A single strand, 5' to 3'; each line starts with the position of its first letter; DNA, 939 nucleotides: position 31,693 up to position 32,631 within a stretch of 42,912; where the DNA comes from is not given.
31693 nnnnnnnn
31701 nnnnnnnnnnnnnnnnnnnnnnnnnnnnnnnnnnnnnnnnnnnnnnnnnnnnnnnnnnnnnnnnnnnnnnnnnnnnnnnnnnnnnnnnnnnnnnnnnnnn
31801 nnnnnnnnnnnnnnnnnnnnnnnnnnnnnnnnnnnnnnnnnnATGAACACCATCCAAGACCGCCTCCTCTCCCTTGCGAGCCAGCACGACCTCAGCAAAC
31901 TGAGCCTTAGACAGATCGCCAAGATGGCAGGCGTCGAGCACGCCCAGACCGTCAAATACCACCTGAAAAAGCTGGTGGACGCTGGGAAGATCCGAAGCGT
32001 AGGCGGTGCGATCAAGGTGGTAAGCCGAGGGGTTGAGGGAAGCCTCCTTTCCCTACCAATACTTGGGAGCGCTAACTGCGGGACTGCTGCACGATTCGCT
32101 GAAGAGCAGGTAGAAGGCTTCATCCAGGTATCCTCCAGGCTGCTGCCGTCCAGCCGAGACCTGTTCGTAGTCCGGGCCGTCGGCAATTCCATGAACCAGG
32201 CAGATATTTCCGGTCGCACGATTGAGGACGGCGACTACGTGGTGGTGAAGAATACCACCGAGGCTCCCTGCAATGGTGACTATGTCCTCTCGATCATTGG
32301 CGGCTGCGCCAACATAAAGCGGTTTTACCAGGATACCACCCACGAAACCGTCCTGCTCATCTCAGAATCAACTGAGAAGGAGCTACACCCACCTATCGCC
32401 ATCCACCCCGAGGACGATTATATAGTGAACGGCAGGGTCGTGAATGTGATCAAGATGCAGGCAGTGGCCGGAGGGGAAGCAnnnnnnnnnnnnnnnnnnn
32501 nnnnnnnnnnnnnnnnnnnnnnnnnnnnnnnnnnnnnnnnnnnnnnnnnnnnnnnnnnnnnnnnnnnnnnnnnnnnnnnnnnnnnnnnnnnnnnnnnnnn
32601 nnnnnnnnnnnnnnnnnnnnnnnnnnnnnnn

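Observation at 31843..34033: Type I CBASS (CdnE-like cyclase plus Cap15-like 2TM effector) translationally coupled to a LexA/S24 repressor, arranged like lambda cI-rexAB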

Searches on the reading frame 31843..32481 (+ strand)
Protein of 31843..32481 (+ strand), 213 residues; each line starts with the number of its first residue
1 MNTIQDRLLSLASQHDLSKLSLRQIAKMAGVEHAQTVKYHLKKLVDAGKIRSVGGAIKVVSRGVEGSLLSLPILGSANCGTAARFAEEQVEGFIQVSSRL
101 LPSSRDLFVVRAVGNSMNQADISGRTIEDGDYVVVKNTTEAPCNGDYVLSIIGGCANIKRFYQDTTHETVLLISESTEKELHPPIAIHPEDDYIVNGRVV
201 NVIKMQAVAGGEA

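Call 3: search_protein_families(library=pfam, proteins=[window:31843-32481:+], max_evalue=1)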
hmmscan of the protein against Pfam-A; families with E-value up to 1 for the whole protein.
window:31843-32481:+ (213 aa): 13 families
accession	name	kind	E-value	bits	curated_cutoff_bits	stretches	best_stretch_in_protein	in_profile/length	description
PF00717.28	Peptidase_S24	-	3.3e-16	59.5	23.3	1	72-200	1-116/116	Peptidase S24-like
PF12840.13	HTH_20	-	0.0039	17.6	27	1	24-48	23-46/51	Helix-turn-helix domain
PF13412.12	HTH_24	-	0.012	15.6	21.9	1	20-51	18-48/48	Winged helix-turn-helix DNA-binding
PF02082.26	Rrf2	-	0.022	15.3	30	1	8-56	12-59/132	Iron-dependent Transcriptional regulator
PF01568.27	Molydop_binding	-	0.036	14.5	26.8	1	116-138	33-55/110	Molydopterin dinucleotide binding domain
PF13545.12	HTH_Crp_2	-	0.039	14.4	27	1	8-60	7-62/70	Crp-like helix-turn-helix domain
PF13463.12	HTH_27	-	0.077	13.7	22.2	1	15-54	14-52/68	Winged helix DNA-binding domain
PF01726.22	LexA_DNA_bind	-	0.1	12.9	23.7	1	21-54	27-60/65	LexA DNA binding domain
PF01022.26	HTH_5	-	0.15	12.4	22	1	18-48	14-43/47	Bacterial regulatory protein, arsR family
PF00440.29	TetR_N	-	0.16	12.2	24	1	10-32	7-29/47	Bacterial regulatory proteins, tetR family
PF17778.7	BLACT_WH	-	0.19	12.2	22.8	1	35-54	23-42/46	Beta-lactamase associated winged helix domain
PF24033.1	DUF7342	-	0.24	11.8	31.6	1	22-52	20-49/150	Family of unknown function (DUF7342)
PF01067.28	Calpain_III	-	0.25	12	21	1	125-151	110-136/137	Calpain large subunit, domain III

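Call 4: search_protein_families(library=padloc, proteins=[window:31843-32481:+], max_evalue=1)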
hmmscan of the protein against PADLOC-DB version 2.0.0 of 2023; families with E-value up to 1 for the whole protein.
window:31843-32481:+ (213 aa): 2 families
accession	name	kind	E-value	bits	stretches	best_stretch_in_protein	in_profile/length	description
PDLC01438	Csa3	-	0.0063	14.6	1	12-58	157-197/305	"CAS-I,CAS-II,CAS-III,CAS-IV,CAS-V,CAS-VI; associated_signaling"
PDLC01857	CARF3--CARF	-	0.01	13.5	1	18-58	142-181/201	-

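Call 5: search_protein_families(library=ncbifam, proteins=[window:31843-32481:+], max_evalue=1)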
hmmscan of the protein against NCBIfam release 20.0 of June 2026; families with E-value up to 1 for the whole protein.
window:31843-32481:+ (213 aa): 4 families
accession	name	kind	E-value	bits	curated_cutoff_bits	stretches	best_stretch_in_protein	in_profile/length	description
TIGR00498.1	lexA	equivalog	2.4e-23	82.8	110.95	1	21-204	27-200/203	transcriptional repressor LexA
NF007621.2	PRK10276.1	subfamily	2.4e-10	40.5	110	1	86-204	8-115/115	translesion error-prone DNA polymerase V autoproteolytic subunit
NF041413.1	ArsR_Rv2640c_fam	equivalog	0.052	13.9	155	1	7-79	46-117/118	Rv2640c family ArsR-like transcriptional regulator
NF007949.0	PRK10668.1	equivalog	0.12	11.8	271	1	3-46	15-57/216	multidrug efflux transporter transcriptional repressor AcrR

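Call 15: find_homologous_proteins(query=window:31843-32481:+, max_evalue=0.00001)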
Query window:31843-32481:+ (213 aa): 541 proteins with E <= 0.00001 among 801 candidates; the best 120 are listed.
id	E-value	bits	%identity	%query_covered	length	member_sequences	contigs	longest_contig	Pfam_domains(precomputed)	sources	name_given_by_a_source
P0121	1.6e-132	457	100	100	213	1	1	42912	PF00717.29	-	-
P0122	5.0e-100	351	80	96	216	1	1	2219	PF00717.29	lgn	-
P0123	1.9e-97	343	76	96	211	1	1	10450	PF00717.29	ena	-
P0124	3.0e-91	323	72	96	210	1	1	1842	PF00717.29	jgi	-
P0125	1.1e-89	317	71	96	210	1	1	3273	PF00717.29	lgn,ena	-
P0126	1.0e-86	308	68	99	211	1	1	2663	PF00717.29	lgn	-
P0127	7.2e-68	246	57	96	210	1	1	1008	PF00717.29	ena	-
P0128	3.3e-53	198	48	96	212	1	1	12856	PF00717.29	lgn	-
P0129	6.0e-53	198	50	96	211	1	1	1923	PF00717.29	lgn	-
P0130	1.6e-52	196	48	96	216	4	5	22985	PF00717.29,PF01726.23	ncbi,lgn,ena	-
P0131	2.5e-52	196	52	96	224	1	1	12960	PF00717.29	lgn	-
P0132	2.9e-52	195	49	96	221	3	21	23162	PF00717.29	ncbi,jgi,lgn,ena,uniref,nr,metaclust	ncbi:MAG: hypothetical protein UW07_C0047G0007 [Candidatus Nomurabacteria bacterium GW2011_GWF2_43_8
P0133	3.3e-52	195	50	96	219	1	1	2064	PF00717.29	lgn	-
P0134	3.5e-52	195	50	99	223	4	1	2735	PF00717.29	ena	-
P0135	1.2e-51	193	51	96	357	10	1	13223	PF00717.29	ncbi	-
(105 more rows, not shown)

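Call 16: find_encoding_contigs(protein=P0123, flank=6000, max_places=3)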
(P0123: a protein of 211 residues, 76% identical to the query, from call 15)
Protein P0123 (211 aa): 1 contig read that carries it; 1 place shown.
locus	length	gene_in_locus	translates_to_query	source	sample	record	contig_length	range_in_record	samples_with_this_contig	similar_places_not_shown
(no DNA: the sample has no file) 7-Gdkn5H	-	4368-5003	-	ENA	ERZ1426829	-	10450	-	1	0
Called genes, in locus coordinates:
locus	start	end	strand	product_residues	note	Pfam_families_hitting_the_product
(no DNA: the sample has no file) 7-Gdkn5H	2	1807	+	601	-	?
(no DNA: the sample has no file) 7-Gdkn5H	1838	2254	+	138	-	PF09391:DUF2000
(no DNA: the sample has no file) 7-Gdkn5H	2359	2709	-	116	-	PF12599:DUF3768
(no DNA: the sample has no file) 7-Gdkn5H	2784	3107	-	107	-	PF12599:DUF3768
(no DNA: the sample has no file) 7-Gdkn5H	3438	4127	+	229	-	PF13365:Trypsin_2 (weak)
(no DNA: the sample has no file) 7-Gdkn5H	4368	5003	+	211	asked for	PF00717:Peptidase_S24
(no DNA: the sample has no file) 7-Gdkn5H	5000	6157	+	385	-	PF18145:SAVED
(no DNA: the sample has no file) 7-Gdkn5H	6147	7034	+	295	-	PF18144:SMODS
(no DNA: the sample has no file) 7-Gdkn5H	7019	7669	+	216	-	-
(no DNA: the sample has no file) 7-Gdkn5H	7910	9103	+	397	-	PF13651:EcoRI_methylase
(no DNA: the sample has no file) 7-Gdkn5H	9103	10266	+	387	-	PF03235:GmrSD_N, PF01844:HNH (weak)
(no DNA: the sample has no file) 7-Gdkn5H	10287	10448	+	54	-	?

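Call 17: find_encoding_contigs(protein=P0125, flank=6000, max_places=3)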
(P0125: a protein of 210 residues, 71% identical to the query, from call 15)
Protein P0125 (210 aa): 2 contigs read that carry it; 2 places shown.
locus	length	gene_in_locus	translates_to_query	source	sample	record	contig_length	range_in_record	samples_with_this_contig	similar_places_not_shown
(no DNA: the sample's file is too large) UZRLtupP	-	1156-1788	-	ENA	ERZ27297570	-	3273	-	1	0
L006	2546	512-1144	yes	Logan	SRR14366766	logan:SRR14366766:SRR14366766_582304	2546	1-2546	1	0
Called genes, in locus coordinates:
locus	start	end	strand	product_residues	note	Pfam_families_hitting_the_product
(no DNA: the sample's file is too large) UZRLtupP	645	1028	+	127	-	-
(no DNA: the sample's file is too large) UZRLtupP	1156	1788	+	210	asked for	PF00717:Peptidase_S24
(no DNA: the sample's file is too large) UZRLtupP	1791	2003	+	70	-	-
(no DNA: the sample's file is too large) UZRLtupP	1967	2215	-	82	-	-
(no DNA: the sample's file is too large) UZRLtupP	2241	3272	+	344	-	?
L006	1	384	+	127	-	?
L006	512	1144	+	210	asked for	PF00717:Peptidase_S24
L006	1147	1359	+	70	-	-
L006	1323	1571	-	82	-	-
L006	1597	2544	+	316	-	?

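Call 18: find_encoding_contigs(protein=P0126, flank=6000, max_places=3)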
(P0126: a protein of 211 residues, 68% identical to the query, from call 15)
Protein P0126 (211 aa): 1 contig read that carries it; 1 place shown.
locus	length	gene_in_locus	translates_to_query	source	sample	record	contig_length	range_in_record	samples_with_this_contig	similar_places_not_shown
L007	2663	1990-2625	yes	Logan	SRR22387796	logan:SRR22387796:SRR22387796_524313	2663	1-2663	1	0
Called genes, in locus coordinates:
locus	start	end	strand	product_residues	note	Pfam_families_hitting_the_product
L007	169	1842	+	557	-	PF00773:RNB (faint)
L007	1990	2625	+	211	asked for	PF00717:Peptidase_S24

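Call 19: find_encoding_contigs(protein=P0122, flank=6000, max_places=3)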
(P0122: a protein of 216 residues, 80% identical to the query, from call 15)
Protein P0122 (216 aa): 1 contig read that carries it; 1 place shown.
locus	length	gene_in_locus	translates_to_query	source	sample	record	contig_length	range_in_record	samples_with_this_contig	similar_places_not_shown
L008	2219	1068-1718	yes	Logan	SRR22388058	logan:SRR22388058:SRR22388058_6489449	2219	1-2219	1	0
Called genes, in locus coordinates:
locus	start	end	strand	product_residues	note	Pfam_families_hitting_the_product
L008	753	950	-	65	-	-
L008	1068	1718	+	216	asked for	PF00717:Peptidase_S24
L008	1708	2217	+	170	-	?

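Call 24: search_protein_families(library=padloc, proteins=[L008:1708-2217:+, L006:1597-2544:+, L006:1147-1356:+, L007:169-1839:+], max_evalue=0.01)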
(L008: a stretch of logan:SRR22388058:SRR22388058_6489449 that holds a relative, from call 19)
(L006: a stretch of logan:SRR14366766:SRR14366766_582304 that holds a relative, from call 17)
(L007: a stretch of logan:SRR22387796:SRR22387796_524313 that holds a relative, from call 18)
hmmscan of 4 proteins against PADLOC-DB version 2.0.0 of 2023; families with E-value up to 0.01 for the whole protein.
L008:1708-2217:+ (170 aa): 7 families
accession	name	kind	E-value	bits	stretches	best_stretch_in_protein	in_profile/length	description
PDLC04676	PDC-M48B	-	1.5e-44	150.3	1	3-169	5-165/357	-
PDLC03854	LmuA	-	1.3e-13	48.9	1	15-169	11-172/345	-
PDLC04677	PDC-M48B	-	8.1e-11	39.8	1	3-167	3-168/339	-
PDLC03805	RTasMBL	-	1.4e-10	38.8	1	16-166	10-144/322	DRT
PDLC04673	PDC-M48B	-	1e-07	29.7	1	37-111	26-102/296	-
PDLC02158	Avs1a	-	0.0002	18.7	1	32-82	19-71/392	-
PDLC04675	PDC-M48B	-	0.00032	18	1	50-100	47-93/291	-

L006:1597-2544:+ (316 aa): 35 families (the best 25 are shown)
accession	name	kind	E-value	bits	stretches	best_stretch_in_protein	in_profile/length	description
PDLC03021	MTase_I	-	5e-104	346.9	1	1-316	2-310/491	Type I methyltransferase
PDLC03025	MTase_I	-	3.3e-84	281.6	1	6-316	7-305/569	Type I methyltransferase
PDLC03036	MTase_I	-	5e-54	181.8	1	7-316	25-362/635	Type I methyltransferase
PDLC03026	MTase_I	-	2.5e-47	160.2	1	22-316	24-290/487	Type I methyltransferase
PDLC04134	mad2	-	8.7e-33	111.9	1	1-301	140-371/492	mads_2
PDLC03031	MTase_I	-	7.8e-27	91.8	1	132-298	140-302/834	Type I methyltransferase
PDLC03029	MTase_I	-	3e-25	86.8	1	92-293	96-293/661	Type I methyltransferase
PDLC03039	MTase_I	-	2.3e-24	83.6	1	101-292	95-280/708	Type I methyltransferase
PDLC03035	MTase_I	-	5.4e-23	79.4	1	132-292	133-285/653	Type I methyltransferase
PDLC03038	MTase_I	-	4.5e-21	72.4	1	94-292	90-282/896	Type I methyltransferase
PDLC03022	MTase_I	-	5.8e-19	65.9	1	125-293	135-311/857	Type I methyltransferase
PDLC03018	MTase_I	-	8.8e-18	62.1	2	173-232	306-365/749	Type I methyltransferase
PDLC03028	MTase_I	-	9e-17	58.4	1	149-296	871-1022/1236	Type I methyltransferase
PDLC03019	MTase_I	-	7.2e-15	52.3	1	148-292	143-277/932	Type I methyltransferase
PDLC03240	MTase_II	-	5.8e-14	49.8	1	154-292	163-285/511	Type II methyltransferase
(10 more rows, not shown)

L006:1147-1356:+ (70 aa): 0 families

L007:169-1839:+ (557 aa): 0 families

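Call 25: search_protein_families(library=pfam, proteins=[L008:1708-2217:+, L006:1597-2544:+, L006:1147-1356:+, L007:169-1839:+, L008:753-947:-, L006:1-381:+], max_evalue=0.01)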
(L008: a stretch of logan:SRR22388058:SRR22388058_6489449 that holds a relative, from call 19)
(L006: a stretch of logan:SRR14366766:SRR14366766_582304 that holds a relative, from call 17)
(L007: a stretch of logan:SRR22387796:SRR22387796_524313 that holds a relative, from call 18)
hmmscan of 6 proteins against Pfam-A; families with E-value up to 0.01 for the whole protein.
L008:1708-2217:+ (170 aa): 3 families
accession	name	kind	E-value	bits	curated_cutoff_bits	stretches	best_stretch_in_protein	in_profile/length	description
PF00753.33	Lactamase_B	-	2e-07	31.6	22.7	1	32-102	14-84/196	Metallo-beta-lactamase superfamily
PF19583.5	ODP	-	0.00012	22.4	27.2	1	33-99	12-78/194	ODP family beta lactamase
PF12706.13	Lactamase_B_2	-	0.008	16.2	27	1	36-88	3-56/200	Beta-lactamase superfamily domain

L006:1597-2544:+ (316 aa): 5 families
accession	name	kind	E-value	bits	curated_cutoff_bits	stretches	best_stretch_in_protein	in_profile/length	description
PF02384.22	N6_Mtase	-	1.3e-34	120.4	20.4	1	152-301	3-146/311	N-6 DNA Methylase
PF12161.14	HsdM_N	-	5.2e-10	40.5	24.5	1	10-138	9-132/135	HsdM N-terminal domain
PF01170.24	UPF0020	-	1.4e-07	31.8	22.3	1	184-298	18-138/197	RMKL-like, methyltransferase domain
PF20473.4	MmeI_Mtase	-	2.5e-06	27.3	27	1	197-255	22-84/259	MmeI, DNA-methyltransferase domain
PF05175.20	MTS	-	0.0083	16.2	23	0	259-296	76-113/170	Methyltransferase small domain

L006:1147-1356:+ (70 aa): 0 families

L007:169-1839:+ (557 aa): 1 family
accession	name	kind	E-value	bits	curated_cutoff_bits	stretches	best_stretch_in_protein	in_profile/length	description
PF00773.25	RNB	-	8.9e-07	28.9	29.3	1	118-200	125-228/326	RNB domain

L008:753-947:- (64 aa): 0 families

L006:1-381:+ (127 aa): 0 families

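Call 29: find_related_loci(query=A1, collection=metagenome_contigs, flank=6000)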
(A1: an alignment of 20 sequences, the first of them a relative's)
Query A1 (213 aa) in metagenome_contigs; peptide patterns used: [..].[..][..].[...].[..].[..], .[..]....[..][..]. (x = any residue, [..] = any of these).
600 stretches matched a pattern (row limit reached: there are more); 515 encode a relative of the query (tblastn E <= 1e-3); the best 80 are kept; 80 distinct loci.
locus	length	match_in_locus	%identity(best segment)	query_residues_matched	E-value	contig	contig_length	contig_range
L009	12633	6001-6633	48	1-208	1e-61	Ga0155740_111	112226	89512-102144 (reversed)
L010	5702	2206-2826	50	1-204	1e-61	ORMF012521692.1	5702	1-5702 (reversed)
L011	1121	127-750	50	1-204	5e-65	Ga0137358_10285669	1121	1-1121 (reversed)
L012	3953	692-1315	48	1-204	7e-61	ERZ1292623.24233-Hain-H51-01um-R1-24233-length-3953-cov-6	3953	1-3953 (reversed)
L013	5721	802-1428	49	1-204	5e-60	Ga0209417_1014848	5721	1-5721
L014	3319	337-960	46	1-204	6e-60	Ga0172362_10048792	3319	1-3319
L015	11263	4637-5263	49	1-204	5e-60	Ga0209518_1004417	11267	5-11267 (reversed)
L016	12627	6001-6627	50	1-204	2e-59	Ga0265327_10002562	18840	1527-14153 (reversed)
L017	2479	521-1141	49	1-204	5e-60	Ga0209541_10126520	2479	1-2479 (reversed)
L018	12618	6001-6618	47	1-204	6e-59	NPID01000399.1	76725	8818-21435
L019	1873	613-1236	43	1-204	6e-60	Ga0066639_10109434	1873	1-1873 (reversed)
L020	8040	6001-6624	45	1-204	1e-57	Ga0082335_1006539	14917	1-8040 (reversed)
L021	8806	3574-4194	47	1-204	5e-57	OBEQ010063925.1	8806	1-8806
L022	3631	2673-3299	46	1-204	7e-57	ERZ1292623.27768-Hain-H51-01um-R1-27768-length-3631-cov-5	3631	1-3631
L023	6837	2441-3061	47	1-204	7e-57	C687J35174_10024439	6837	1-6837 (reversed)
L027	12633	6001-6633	49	1-204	4e-56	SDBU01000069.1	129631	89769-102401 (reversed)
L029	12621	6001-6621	46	1-204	2e-55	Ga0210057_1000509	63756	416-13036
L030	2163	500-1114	44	1-204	5e-56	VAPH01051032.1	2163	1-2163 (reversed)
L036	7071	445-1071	45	1-208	3e-54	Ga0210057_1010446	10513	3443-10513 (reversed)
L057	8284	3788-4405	43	1-204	4e-53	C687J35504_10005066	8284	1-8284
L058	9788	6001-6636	42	1-209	8e-53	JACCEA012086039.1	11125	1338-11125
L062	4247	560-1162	46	1-197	7e-53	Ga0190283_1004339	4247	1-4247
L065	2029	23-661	43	1-209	1e-53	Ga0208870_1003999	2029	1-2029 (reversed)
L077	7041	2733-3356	44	1-204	1e-52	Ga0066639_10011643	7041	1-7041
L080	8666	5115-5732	43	1-204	1e-52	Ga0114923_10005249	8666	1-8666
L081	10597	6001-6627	44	1-208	9e-53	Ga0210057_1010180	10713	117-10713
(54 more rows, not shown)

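Call 30: find_related_loci(query=A1, collection=viral_contigs, flank=6000)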
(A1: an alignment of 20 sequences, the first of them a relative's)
Query A1 (213 aa) in viral_contigs; peptide patterns used: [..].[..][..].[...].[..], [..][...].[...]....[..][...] (x = any residue, [..] = any of these).
66 stretches matched a pattern; 4 encode a relative of the query (tblastn E <= 1e-3); 4 distinct loci.
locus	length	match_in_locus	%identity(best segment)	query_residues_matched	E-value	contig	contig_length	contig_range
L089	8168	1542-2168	41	1-205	2e-50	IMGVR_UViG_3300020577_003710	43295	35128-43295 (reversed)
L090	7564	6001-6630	42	1-204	1e-44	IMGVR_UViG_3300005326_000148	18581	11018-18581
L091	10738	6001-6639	35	1-204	6e-38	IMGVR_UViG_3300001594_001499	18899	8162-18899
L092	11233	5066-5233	34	2-55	4e-5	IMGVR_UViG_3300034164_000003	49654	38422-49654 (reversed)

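Call 35: search_protein_families(library=pfam, proteins=[L057:4410-5576:+, L013:1495-4023:+, L058:6667-7059:+, L030:1216-1569:+, L036:1135-3465:+, L014:1008-1856:+, L023:3125-4108:+, L029:6638-7771:+, L077:3398-3934:+, L012:1425-3041:+], max_evalue=0.001)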
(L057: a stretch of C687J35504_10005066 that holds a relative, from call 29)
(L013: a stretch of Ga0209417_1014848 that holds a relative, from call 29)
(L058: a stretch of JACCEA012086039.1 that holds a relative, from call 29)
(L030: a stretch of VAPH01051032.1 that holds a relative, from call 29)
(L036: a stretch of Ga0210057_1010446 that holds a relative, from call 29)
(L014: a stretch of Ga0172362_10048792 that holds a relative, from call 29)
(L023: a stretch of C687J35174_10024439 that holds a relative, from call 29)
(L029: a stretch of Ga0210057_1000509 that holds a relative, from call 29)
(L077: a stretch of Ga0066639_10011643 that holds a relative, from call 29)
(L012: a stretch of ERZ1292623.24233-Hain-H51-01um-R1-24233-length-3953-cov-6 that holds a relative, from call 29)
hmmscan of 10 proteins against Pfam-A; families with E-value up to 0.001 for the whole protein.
L057:4410-5576:+ (389 aa): 1 family
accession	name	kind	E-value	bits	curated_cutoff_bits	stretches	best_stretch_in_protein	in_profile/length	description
PF00145.23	DNA_methylase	-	1.4e-74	251.9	22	1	16-348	1-322/324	C-5 cytosine-specific DNA methylase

L013:1495-4023:+ (843 aa): 2 families
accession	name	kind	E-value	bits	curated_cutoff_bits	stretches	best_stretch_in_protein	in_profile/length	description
PF00145.23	DNA_methylase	-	2e-40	139.6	22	1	11-389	2-324/324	C-5 cytosine-specific DNA methylase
PF07669.17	Eco57I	-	3.5e-14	53.7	25.3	1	516-635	42-169/171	Eco57I restriction-modification methylase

L058:6667-7059:+ (131 aa): 1 family
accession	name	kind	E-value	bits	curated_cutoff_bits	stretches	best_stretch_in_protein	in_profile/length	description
PF01741.23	MscL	-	1.6e-46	158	27.4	1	4-129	2-122/123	Large-conductance mechanosensitive channel, MscL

L030:1216-1569:+ (118 aa): 1 family
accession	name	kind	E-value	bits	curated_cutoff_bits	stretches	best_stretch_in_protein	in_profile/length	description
PF02452.23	PemK_toxin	-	2.1e-23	83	23.1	1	10-116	2-109/109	PemK-like, MazF-like toxin of type II toxin-antitoxin system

L036:1135-3465:+ (777 aa): 3 families
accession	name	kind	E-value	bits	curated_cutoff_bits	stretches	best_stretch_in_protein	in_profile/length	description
PF02384.22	N6_Mtase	-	1.5e-33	116.9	20.4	1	290-600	2-303/311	N-6 DNA Methylase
PF01420.25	Methylase_S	-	6.2e-11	43.2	22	1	627-768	2-154/168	Type I restriction modification DNA specificity domain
PF01135.25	PCMT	-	0.00019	21.7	20.3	1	319-407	59-144/210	Protein-L-isoaspartate(D-aspartate) O-methyltransferase (PCMT)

L014:1008-1856:+ (283 aa): 0 families

L023:3125-4108:+ (328 aa): 3 families
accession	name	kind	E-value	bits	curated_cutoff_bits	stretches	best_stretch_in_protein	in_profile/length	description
PF01555.25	N6_N4_Mtase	-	4.3e-45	154.8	26.7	1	48-312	1-221/221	DNA methylase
PF13847.12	Methyltransf_31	-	0.00049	20.3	27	0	271-318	2-52/145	Methyltransferase domain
PF02086.21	MethyltransfD12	-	0.00095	19.4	22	0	261-319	11-65/253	D12 class N6 adenine-specific DNA methyltransferase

L029:6638-7771:+ (378 aa): 6 families
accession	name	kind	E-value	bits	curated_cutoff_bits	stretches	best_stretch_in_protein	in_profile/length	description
PF00534.26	Glycos_transf_1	-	2.5e-34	118.7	26.4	1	194-350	13-171/172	Glycosyl transferases group 1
PF13692.12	Glyco_trans_1_4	-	2.6e-27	96.3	27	1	197-337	2-142/142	Glycosyl transferases group 1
PF20706.3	GT4-conflict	-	1.4e-11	44.5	26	1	170-337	177-340/385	Family 4 Glycosyltransferase in conflict systems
PF13439.12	Glyco_transf_4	-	1.6e-11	45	28.5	1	15-170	3-163/170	Glycosyltransferase Family 4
PF13579.12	Glyco_trans_4_4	-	2.7e-05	25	29.7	1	15-167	2-153/158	Glycosyl transferase 4-like domain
PF13524.12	Glyco_trans_1_2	-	0.00038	20.9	25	1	282-363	59-141/144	Glycosyl transferase-like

L077:3398-3934:+ (179 aa): 0 families

L012:1425-3041:+ (539 aa): 0 families

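Call 37: search_protein_families(library=padloc, alignment_id=A2, max_evalue=0.00001)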
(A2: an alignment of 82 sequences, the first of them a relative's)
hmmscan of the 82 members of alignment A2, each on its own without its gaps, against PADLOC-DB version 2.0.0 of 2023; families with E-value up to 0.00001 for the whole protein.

A. member 1, L008:1669-2217:+ (183 aa): 5 families
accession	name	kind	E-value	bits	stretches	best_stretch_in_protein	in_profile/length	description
PDLC04676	PDC-M48B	-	1.6e-44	150.2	1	16-182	5-165/357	-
PDLC03854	LmuA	-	1.6e-13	48.5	1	28-182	11-172/345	-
PDLC04677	PDC-M48B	-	1.1e-10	39.4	1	16-180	3-168/339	-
PDLC03805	RTasMBL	-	1.8e-10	38.5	1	29-179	10-144/322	DRT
PDLC04673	PDC-M48B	-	1.2e-07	29.4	1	50-124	26-102/296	-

B. families by the number of members that match (of 82 scanned): 478 families (the first 25 are shown)
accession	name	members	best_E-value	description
PDLC03279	MTase_II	9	1.5e-28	Type II methyltransferase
PDLC03378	MTase_II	8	1.1e-118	Type II methyltransferase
PDLC03272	MTase_II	8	2.1e-66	Type II methyltransferase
PDLC03234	MTase_II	8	2.7e-65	Type II methyltransferase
PDLC00033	DruM2|DruM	8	2.8e-53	DNA cytosine methylase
PDLC00031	DruM2|DruM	8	5.4e-51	DNA cytosine methylase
PDLC03307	MTase_II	8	1.4e-43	Type II methyltransferase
PDLC02656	DrmMII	8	3.4e-31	DrmMII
PDLC00027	DruM2|DruM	7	9.5e-52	DNA cytosine methylase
PDLC03223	MTase_II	7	2.9e-51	Type II methyltransferase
PDLC03326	MTase_II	7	3.2e-50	Type II methyltransferase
PDLC00026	DruM2|DruM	7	4.4e-49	DNA cytosine methylase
PDLC03237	MTase_II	7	8.1e-48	Type II methyltransferase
PDLC03384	MTase_II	7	5.3e-44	Type II methyltransferase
PDLC02648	DrmMII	7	1.2e-38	DrmMII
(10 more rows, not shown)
